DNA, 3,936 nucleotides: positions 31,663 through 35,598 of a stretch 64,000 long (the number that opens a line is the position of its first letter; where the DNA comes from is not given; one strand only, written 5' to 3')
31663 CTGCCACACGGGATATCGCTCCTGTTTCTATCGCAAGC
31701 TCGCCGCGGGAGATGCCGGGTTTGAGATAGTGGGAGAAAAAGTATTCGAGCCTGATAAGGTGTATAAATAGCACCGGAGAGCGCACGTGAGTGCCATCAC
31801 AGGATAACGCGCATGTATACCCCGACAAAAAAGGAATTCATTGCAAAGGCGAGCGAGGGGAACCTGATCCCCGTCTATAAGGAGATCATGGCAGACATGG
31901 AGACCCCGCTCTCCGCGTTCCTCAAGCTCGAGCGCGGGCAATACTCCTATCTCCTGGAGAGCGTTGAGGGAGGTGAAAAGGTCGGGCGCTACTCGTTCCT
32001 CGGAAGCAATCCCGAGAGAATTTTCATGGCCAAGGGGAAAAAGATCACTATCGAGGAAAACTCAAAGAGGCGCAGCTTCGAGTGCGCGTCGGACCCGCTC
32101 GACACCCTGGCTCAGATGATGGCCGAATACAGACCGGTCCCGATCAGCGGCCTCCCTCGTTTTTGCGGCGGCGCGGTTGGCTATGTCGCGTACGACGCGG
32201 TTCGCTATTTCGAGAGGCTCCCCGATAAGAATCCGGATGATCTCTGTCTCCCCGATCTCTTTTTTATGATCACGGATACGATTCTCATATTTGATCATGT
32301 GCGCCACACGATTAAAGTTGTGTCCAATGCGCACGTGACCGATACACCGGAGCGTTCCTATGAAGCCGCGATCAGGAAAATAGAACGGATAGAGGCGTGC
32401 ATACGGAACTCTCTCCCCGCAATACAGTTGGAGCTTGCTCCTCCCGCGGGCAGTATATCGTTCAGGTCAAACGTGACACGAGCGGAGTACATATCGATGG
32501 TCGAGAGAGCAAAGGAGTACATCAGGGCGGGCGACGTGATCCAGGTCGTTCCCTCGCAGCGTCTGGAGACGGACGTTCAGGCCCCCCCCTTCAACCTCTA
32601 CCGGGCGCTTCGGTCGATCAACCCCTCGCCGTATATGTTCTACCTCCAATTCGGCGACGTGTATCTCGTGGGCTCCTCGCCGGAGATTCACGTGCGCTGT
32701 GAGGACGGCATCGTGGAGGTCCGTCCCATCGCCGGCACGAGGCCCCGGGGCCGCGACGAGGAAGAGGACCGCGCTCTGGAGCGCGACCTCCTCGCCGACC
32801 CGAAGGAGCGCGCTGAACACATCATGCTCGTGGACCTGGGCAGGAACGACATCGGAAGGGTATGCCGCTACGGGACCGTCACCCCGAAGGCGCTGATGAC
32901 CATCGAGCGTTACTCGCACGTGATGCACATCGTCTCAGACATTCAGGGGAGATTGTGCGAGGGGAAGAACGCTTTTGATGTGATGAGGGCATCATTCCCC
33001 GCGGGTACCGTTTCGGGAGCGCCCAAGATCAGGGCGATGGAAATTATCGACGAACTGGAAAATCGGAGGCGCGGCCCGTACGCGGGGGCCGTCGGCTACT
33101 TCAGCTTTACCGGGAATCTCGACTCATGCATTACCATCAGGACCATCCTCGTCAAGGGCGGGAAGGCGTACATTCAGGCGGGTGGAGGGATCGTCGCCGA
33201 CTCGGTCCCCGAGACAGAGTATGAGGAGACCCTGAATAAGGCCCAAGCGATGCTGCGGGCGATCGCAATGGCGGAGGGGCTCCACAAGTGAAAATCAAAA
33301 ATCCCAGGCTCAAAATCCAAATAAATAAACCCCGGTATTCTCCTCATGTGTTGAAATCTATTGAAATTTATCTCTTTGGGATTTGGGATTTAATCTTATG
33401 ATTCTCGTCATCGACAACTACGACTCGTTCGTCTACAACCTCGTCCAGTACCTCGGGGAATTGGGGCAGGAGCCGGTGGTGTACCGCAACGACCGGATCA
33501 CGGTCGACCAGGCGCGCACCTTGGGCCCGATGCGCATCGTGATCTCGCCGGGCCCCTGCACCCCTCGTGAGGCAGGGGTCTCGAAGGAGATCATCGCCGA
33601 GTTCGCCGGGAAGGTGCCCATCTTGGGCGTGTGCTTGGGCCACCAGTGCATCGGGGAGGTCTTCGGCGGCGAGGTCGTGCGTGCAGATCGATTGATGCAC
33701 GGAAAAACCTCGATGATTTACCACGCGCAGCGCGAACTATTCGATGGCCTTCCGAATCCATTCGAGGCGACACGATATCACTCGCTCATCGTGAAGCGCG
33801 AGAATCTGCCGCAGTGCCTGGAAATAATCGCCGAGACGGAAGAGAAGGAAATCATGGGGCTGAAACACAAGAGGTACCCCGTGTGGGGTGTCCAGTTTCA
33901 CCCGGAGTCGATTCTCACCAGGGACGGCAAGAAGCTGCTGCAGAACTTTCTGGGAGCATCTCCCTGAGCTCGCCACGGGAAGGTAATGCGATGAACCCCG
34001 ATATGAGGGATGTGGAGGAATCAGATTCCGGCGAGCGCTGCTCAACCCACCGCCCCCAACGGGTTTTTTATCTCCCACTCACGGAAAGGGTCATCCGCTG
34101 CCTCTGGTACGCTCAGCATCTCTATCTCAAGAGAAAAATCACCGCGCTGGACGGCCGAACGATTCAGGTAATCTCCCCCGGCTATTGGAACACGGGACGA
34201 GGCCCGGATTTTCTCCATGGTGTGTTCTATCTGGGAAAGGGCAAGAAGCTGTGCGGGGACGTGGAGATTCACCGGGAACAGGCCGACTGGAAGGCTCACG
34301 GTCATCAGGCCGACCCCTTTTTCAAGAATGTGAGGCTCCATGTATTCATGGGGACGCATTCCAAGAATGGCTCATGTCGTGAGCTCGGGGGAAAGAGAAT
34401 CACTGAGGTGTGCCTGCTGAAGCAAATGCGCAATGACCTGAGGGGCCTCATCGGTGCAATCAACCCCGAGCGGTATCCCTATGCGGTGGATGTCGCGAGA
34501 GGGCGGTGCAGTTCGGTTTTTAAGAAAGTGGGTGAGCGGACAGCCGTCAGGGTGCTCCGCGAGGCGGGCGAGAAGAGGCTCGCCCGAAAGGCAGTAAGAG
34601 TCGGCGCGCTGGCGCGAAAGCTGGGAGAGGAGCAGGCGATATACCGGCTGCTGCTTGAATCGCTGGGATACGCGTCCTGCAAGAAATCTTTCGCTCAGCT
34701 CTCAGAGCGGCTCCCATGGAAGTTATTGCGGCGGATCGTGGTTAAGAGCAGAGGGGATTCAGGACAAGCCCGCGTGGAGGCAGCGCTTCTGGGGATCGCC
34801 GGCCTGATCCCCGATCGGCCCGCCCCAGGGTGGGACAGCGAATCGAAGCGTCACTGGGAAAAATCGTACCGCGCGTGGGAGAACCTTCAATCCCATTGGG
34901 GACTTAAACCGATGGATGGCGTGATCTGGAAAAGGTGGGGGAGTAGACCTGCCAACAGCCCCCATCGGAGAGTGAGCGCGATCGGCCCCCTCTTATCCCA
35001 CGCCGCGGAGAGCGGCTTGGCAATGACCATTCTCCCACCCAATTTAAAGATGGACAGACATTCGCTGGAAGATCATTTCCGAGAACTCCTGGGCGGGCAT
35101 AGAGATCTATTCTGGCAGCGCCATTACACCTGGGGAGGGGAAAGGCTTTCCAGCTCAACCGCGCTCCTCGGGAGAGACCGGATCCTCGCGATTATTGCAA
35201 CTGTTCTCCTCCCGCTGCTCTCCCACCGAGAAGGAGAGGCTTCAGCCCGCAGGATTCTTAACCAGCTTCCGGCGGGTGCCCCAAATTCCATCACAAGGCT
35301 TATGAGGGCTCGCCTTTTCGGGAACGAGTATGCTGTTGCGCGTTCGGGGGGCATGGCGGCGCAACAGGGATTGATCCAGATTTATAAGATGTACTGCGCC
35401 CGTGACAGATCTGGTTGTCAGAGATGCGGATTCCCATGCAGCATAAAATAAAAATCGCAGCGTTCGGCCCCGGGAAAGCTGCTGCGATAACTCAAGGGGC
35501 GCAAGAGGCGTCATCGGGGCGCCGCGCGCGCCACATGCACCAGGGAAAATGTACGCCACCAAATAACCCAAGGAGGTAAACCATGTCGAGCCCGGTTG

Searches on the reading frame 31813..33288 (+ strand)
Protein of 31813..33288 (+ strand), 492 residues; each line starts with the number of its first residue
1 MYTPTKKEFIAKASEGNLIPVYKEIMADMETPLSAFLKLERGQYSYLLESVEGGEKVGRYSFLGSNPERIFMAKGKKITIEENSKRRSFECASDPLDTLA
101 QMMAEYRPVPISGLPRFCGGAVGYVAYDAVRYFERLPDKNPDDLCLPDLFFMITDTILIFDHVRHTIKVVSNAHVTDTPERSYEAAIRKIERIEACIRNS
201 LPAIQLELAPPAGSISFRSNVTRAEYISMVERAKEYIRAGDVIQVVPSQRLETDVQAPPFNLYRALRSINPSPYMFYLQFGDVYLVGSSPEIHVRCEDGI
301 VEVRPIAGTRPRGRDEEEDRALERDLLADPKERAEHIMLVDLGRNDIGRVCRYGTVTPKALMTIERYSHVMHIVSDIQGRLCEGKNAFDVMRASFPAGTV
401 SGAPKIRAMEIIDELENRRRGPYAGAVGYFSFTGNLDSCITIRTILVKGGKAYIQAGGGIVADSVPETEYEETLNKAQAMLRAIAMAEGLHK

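Call 44: search_protein_families(library=ncbifam, max_evalue=0.00001, proteins=[window:31813-33288:+])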
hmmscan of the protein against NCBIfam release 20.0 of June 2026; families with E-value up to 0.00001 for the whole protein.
window:31813-33288:+ (492 aa): 26 families (the best 25 are shown)
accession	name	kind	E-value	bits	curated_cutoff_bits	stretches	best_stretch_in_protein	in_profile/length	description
TIGR00564.1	trpE_most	equivalog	2.5e-178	593.8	517.7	1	27-484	1-454/455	anthranilate synthase component I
NF010086.0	PRK13571.1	equivalog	4e-167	556.8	693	1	3-491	8-504/510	anthranilate synthase component I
TIGR01820.1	TrpE-arch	equivalog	1.8e-150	502.2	512.05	1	32-484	1-448/449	anthranilate synthase component I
NF010087.0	PRK13572.1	equivalog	5.7e-116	387.7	580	1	28-486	7-433/435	anthranilate synthase component I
NF010089.0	PRK13574.1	equivalog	1.5e-113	379.9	527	2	220-485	154-419/421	anthranilate synthase component I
NF010079.0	PRK13564.1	equivalog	7.6e-109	364.8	471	1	94-488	122-515/521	anthranilate synthase component 1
NF004610.0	PRK05940.1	equivalog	2.9e-105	352.7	568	1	56-487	49-462/467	anthranilate synthase component I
TIGR01824.1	PabB-clade2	equivalog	6.6e-105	351.3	408.55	1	119-479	1-354/355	aminodeoxychorismate synthase, component I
NF006563.0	PRK09070.1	equivalog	1.8e-104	349.9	514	1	28-485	8-445/447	aminodeoxychorismate synthase component I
TIGR00565.1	trpE_proteo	equivalog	7.7e-96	321.9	494.65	1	122-487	130-496/498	anthranilate synthase component I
TIGR00553.1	pabB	equivalog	8.6e-93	311.1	328.4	1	122-479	2-328/329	aminodeoxychorismate synthase component I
NF012009.0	PRK15465.1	equivalog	4.9e-92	308.8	622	1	36-484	22-451/453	aminodeoxychorismate synthase component 1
NF010082.0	PRK13567.1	equivalog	1.5e-89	300.9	576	1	22-482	5-465/468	anthranilate synthase component I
NF010081.0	PRK13566.1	equivalog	7.2e-79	265.9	645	1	120-488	158-511/729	anthranilate synthase component I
NF005698.0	PRK07508.1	equivalog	9.4e-74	248.2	452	1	216-480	109-375/383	aminodeoxychorismate synthase component I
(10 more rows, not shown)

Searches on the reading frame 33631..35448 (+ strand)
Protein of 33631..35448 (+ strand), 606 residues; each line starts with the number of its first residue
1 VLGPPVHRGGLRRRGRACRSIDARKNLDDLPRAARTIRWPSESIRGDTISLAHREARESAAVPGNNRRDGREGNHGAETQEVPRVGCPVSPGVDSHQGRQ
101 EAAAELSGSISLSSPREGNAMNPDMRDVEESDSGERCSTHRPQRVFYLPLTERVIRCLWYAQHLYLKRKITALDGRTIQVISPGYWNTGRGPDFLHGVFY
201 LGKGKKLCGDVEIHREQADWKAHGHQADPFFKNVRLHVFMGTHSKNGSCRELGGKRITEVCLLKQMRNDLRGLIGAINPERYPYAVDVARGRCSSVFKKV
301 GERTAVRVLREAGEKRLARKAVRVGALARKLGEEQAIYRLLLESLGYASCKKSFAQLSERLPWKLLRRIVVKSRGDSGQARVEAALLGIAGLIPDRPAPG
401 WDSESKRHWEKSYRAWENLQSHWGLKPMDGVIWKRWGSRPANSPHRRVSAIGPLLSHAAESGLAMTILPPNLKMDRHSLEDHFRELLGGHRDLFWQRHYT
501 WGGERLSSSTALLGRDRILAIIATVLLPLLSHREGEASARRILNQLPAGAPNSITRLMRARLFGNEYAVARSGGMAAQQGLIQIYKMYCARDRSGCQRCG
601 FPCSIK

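Call 44: search_protein_families(library=ncbifam, max_evalue=0.00001, proteins=[window:33631-35448:+])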
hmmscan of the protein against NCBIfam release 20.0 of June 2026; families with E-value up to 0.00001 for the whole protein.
window:33631-35448:+ (606 aa): 0 families

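Call 65: search_protein_families(library=pfam, max_evalue=0.001, proteins=[window:33631-35448:+])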
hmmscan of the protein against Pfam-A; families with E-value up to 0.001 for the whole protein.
window:33631-35448:+ (606 aa): 1 family
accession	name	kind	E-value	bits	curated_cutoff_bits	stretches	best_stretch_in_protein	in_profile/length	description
PF11013.13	DUF2851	-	4.3e-48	164.6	25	1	152-541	1-357/375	Protein of unknown function (DUF2851)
